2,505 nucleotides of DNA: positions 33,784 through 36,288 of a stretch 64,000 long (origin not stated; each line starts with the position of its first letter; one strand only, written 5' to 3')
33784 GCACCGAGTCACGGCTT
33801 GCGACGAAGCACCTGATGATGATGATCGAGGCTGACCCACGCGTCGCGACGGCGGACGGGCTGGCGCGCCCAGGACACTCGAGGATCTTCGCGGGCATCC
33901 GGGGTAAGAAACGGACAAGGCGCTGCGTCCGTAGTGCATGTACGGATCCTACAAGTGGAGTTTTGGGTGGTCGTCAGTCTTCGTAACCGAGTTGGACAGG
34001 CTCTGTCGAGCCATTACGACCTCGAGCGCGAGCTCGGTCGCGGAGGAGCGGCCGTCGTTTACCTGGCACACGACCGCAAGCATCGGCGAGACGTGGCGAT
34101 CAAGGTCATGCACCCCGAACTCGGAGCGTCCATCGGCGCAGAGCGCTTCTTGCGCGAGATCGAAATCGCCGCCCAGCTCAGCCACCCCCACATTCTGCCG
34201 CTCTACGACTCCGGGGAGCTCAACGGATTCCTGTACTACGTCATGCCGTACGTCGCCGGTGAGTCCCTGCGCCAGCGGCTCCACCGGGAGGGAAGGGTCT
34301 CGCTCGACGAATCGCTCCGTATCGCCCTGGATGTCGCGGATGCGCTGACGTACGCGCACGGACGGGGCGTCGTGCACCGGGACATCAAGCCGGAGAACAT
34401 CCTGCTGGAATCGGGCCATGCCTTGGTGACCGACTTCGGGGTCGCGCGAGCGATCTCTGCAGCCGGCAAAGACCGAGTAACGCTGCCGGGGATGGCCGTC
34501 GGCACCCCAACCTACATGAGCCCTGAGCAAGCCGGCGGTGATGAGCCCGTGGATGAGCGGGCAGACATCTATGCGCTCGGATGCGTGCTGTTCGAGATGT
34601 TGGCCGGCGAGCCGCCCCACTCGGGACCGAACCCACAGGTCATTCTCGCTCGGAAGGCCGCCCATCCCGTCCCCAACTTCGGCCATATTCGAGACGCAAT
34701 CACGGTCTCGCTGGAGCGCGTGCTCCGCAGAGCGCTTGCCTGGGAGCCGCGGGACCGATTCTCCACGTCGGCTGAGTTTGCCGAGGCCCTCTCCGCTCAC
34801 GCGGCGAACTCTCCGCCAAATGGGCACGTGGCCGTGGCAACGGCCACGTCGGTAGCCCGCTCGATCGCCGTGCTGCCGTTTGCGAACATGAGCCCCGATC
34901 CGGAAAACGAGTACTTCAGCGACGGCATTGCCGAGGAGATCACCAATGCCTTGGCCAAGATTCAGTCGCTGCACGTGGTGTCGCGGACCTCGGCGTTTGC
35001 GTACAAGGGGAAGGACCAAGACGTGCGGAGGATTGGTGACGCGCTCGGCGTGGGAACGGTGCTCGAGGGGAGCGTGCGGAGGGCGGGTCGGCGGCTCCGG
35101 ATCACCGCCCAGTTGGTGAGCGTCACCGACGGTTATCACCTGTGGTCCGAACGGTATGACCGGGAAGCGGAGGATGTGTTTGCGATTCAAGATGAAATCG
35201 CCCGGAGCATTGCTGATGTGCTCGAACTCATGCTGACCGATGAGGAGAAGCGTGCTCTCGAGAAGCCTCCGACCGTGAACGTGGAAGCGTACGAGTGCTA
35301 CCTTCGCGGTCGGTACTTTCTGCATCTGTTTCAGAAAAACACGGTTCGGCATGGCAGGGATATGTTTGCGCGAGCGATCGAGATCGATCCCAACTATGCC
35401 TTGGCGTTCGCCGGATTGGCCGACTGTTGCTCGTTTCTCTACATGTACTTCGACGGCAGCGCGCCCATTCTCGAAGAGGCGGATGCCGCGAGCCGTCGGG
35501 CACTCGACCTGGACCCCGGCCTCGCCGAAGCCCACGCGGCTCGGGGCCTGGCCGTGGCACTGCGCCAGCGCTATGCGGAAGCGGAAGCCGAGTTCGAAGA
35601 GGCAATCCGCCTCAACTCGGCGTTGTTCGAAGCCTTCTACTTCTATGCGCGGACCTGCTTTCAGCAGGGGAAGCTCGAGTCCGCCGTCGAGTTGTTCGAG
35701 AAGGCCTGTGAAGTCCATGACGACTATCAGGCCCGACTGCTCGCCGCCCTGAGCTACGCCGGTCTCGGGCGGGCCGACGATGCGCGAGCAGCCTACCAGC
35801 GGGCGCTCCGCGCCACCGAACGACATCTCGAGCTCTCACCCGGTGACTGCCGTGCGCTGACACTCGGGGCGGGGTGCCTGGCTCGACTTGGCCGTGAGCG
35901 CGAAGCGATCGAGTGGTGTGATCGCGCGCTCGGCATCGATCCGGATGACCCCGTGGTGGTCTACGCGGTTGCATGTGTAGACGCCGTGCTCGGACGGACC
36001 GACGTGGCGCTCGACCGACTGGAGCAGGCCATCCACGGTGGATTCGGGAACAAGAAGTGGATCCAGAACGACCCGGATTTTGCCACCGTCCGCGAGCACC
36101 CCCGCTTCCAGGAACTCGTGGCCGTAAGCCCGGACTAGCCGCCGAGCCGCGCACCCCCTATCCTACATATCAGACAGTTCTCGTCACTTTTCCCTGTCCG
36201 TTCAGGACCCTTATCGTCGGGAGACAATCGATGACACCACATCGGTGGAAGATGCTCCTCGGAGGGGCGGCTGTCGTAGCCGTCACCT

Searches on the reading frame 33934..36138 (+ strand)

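Call 82: search_protein_families(library=pfam, proteins=[window:33934-36138:+], max_evalue=0.0001)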
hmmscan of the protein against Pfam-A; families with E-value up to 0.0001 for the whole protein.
window:33934-36138:+ (734 aa): 14 families
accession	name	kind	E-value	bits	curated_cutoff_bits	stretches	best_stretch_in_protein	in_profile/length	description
PF00069.31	Pkinase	-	8.3e-51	173.3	31.7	1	28-278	1-254/263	Protein kinase domain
PF07714.23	PK_Tyr_Ser-Thr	-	2.9e-31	109.2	23.1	1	30-275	3-248/258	Protein tyrosine and serine/threonine kinase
PF13181.12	TPR_8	-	3.5e-15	55.3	25.7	0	566-593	2-29/34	Tetratricopeptide repeat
PF13432.12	TPR_16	-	3e-14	53.6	32.7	2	602-673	1-65/65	Tetratricopeptide repeat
PF07719.23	TPR_2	-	5.9e-14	51.4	27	0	566-594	2-30/34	Tetratricopeptide repeat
PF13414.12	TPR_11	-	3.6e-13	49.4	26.8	0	574-594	3-23/42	TPR repeat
PF12895.13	ANAPC3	-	8.9e-13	48.8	27.2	1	545-623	3-81/82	Anaphase-promoting complex, cyclosome, subunit 3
PF14559.12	TPR_19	-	3.1e-11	43.9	25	0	545-605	5-67/68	Tetratricopeptide repeat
PF00515.34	TPR_1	-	7.8e-11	41.8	27.8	0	648-672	10-34/34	Tetratricopeptide repeat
PF13424.12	TPR_12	-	2.6e-09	37.6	30.1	0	602-669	5-75/77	Tetratricopeptide repeat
PF13428.12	TPR_14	-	3.3e-08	33.9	23.5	0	566-604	2-41/44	Tetratricopeptide repeat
PF13431.12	TPR_17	-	4.3e-08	33.3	24.4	0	478-502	2-26/34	Tetratricopeptide repeat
PF25060.1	ARM_TT21_2nd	-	2.3e-06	27.7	27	0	497-612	23-137/270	Tetratricopeptide repeat protein 21 second ARM domain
PF01636.29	APH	-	4.6e-05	23.7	23.2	0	37-138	8-104/239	Phosphotransferase enzyme family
